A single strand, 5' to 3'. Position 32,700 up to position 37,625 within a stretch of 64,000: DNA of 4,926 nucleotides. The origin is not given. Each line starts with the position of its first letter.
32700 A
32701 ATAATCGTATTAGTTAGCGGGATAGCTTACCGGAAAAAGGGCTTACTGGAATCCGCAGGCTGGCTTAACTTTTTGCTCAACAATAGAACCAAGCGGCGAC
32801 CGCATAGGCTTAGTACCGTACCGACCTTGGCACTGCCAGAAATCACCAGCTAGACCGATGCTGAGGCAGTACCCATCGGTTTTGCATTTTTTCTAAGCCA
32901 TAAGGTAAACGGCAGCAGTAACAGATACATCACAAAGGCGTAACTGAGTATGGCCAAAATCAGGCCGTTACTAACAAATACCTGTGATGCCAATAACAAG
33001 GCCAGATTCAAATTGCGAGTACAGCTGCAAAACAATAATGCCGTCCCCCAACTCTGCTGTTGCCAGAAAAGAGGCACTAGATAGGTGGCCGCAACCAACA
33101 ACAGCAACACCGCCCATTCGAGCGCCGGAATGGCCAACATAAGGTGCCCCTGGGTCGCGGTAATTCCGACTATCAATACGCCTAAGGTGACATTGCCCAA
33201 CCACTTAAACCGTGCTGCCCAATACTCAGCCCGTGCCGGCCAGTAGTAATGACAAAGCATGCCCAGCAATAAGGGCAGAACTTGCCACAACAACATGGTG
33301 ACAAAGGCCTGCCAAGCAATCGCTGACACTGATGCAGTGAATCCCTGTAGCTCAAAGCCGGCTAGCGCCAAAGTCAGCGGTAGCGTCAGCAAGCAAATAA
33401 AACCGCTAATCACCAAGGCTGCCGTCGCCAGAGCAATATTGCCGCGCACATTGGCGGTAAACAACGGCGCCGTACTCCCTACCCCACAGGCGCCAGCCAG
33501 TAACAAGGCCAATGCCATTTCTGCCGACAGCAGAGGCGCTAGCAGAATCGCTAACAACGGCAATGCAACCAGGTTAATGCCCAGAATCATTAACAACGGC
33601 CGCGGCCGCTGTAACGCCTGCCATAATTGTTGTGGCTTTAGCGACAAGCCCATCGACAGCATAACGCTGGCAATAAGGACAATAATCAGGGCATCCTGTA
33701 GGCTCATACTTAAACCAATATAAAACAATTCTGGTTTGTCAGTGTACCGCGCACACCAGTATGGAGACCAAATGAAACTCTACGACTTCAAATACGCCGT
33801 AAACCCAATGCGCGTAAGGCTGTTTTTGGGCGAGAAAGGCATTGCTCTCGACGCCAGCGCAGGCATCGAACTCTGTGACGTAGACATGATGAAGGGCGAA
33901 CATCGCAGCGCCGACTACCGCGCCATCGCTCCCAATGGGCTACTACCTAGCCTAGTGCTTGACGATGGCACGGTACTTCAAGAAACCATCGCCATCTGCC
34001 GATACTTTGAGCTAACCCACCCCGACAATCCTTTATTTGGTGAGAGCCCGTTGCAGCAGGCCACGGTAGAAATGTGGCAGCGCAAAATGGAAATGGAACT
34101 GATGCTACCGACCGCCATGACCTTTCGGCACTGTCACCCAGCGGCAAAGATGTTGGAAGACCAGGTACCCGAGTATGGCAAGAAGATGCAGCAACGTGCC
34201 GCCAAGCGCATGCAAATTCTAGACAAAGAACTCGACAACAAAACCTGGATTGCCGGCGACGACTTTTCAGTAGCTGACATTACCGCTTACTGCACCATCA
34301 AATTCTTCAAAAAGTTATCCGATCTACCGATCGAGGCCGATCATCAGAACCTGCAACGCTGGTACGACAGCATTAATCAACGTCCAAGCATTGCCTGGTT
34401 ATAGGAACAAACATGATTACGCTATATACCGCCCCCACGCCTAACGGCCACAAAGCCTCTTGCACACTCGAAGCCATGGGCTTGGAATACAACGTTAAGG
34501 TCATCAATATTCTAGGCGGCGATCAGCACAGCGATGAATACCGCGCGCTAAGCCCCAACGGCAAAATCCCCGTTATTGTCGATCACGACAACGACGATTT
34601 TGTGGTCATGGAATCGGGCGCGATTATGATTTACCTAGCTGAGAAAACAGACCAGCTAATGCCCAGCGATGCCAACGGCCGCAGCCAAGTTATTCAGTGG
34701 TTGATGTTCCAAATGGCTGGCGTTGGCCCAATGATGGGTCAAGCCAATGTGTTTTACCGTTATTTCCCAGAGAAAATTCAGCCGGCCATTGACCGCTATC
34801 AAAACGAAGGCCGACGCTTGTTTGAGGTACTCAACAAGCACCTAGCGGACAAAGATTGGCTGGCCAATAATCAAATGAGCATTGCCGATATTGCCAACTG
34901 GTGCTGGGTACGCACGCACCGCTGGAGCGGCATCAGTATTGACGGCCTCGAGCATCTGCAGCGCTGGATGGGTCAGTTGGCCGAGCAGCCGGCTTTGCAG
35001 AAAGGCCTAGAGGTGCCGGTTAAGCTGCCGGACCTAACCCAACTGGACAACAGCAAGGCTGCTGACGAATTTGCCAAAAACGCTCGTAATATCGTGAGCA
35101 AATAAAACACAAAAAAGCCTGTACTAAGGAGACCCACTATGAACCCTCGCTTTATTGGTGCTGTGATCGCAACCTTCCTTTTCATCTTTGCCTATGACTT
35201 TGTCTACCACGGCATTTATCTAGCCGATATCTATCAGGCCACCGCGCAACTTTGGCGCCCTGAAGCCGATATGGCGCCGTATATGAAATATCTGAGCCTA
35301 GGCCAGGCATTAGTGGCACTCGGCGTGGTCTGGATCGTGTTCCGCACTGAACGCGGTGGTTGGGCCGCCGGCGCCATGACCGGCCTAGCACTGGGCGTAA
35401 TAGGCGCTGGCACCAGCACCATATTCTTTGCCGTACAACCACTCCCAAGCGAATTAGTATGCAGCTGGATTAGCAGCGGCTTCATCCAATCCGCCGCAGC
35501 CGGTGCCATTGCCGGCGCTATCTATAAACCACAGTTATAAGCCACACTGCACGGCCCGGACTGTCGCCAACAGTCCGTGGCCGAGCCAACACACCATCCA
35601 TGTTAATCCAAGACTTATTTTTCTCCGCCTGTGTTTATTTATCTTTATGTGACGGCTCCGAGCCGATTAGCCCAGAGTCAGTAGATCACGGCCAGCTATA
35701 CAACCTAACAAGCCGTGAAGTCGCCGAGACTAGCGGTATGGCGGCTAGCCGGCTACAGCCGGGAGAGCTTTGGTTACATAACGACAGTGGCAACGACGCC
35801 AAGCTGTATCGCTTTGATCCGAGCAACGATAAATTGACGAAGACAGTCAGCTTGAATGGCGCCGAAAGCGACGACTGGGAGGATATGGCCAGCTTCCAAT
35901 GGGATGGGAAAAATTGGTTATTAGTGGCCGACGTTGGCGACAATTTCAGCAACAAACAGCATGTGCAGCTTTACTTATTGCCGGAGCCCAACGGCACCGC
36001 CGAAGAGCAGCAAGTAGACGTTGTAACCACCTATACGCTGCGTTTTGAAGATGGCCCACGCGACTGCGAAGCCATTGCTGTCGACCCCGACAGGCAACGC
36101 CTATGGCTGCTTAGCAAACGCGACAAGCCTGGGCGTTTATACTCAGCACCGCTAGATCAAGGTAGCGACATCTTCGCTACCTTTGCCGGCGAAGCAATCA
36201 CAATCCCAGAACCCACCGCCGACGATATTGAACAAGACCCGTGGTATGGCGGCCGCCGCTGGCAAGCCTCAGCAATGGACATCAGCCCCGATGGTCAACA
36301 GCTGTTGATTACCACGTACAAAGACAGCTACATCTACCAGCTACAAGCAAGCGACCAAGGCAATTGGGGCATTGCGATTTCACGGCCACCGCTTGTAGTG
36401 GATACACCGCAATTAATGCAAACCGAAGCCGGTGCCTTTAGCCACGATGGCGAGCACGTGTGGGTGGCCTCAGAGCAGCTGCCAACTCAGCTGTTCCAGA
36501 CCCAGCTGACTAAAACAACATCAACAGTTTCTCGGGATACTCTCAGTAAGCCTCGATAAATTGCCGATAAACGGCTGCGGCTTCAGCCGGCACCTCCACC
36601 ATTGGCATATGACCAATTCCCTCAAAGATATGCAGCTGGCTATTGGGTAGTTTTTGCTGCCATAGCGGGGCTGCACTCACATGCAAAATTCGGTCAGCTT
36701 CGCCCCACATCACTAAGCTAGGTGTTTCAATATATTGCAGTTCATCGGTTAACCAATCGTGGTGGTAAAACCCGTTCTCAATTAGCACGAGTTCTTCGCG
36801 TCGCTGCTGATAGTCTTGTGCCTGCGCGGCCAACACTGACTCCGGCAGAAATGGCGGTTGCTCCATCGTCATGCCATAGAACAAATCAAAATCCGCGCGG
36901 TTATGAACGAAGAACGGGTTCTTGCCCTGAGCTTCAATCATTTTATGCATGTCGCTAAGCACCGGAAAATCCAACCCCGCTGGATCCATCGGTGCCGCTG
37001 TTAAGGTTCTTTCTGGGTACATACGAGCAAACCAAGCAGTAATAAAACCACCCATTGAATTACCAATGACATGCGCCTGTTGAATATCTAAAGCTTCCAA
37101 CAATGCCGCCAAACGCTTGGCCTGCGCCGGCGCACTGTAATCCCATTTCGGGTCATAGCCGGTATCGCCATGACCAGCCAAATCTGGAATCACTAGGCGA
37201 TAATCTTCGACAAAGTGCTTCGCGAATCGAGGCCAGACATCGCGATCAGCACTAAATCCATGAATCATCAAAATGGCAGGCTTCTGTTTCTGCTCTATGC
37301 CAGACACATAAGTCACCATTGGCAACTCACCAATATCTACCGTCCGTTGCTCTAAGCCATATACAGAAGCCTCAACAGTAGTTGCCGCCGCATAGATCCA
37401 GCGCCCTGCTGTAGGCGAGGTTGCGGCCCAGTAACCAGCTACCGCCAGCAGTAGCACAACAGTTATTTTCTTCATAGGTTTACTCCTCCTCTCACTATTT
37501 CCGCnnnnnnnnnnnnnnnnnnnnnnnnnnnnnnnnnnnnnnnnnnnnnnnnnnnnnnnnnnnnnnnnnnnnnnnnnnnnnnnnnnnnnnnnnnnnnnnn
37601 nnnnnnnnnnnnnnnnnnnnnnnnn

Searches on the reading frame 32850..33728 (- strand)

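Call 44: search_protein_families(library=pfam, proteins=[window:32850-33728:-], max_evalue=0.00001)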
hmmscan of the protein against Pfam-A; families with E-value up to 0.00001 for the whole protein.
window:32850-33728:- (292 aa): 2 families
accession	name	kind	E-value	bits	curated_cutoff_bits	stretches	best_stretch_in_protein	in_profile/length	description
PF01758.21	SBF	-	8.9e-18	65.1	24.3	1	17-197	2-188/191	Sodium Bile acid symporter family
PF13593.11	SBF_like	-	1.4e-10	41.4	25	1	13-260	31-288/313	SBF-like CPA transporter family (DUF4137)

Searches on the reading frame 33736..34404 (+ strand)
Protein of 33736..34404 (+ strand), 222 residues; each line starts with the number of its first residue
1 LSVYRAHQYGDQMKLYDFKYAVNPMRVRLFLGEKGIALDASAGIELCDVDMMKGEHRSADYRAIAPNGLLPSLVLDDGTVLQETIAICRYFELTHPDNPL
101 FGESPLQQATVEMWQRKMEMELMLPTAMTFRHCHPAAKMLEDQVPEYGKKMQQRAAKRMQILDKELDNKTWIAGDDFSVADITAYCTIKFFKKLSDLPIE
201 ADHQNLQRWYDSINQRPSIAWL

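Call 44: search_protein_families(library=pfam, proteins=[window:33736-34404:+], max_evalue=0.00001)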
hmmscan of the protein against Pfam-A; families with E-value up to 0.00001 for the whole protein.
window:33736-34404:+ (222 aa): 6 families
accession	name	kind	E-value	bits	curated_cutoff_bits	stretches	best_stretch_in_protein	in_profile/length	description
PF00043.30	GST_C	-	5.5e-12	46.2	20.7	1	145-217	20-93/93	Glutathione S-transferase, C-terminal domain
PF13409.12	GST_N_2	-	5.7e-12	46.5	25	1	25-92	6-68/70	Glutathione S-transferase, N-terminal domain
PF13417.12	GST_N_3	-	1.6e-11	44.8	22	1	15-98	1-74/75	Glutathione S-transferase, N-terminal domain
PF14497.11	GST_C_3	-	2.2e-09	37.9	21.6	1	147-220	20-98/104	Glutathione S-transferase, C-terminal domain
PF13410.11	GST_C_2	-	1.7e-08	34.9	24.9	1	159-211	15-68/69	Glutathione S-transferase, C-terminal domain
PF02798.26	GST_N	-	8.7e-08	32.8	20.9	1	12-90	2-73/76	Glutathione S-transferase, N-terminal domain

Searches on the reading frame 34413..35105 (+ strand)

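Call 44: search_protein_families(library=pfam, proteins=[window:34413-35105:+], max_evalue=0.00001)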
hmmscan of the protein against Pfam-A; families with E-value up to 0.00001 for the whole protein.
window:34413-35105:+ (230 aa): 4 families
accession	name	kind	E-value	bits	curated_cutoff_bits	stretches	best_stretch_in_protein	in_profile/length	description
PF02798.26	GST_N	-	1.3e-13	51.5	20.9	1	2-77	3-76/76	Glutathione S-transferase, N-terminal domain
PF13409.12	GST_N_2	-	6.7e-13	49.5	25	1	10-77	3-69/70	Glutathione S-transferase, N-terminal domain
PF00043.30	GST_C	-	6.3e-11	42.8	20.7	1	111-193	17-93/93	Glutathione S-transferase, C-terminal domain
PF13417.12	GST_N_3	-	1.2e-10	42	22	1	4-79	1-71/75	Glutathione S-transferase, N-terminal domain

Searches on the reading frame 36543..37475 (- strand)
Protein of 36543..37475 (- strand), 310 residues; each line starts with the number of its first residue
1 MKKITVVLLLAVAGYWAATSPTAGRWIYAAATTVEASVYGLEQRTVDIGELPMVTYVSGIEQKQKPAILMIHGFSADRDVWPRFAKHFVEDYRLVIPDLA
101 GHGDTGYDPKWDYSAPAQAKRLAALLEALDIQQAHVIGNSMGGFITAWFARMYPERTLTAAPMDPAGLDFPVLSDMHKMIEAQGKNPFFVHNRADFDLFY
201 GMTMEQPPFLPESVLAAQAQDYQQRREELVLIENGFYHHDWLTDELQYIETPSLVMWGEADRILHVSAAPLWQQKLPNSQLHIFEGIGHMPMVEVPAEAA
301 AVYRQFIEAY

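Call 44: search_protein_families(library=pfam, proteins=[window:36543-37475:-], max_evalue=0.00001)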
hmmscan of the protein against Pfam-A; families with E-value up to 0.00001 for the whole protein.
window:36543-37475:- (310 aa): 3 families
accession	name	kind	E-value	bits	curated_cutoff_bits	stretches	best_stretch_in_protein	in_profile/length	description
PF00561.26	Abhydrolase_1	-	1.3e-29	104.1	25.8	1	66-294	1-243/245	alpha/beta hydrolase fold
PF12697.13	Abhydrolase_6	-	2.1e-22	81.3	26.3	1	68-301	1-216/217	Alpha/beta hydrolase family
PF12146.15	Hydrolase_4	-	2.8e-12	46.9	27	1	63-294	2-237/239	Serine aminopeptidase, S33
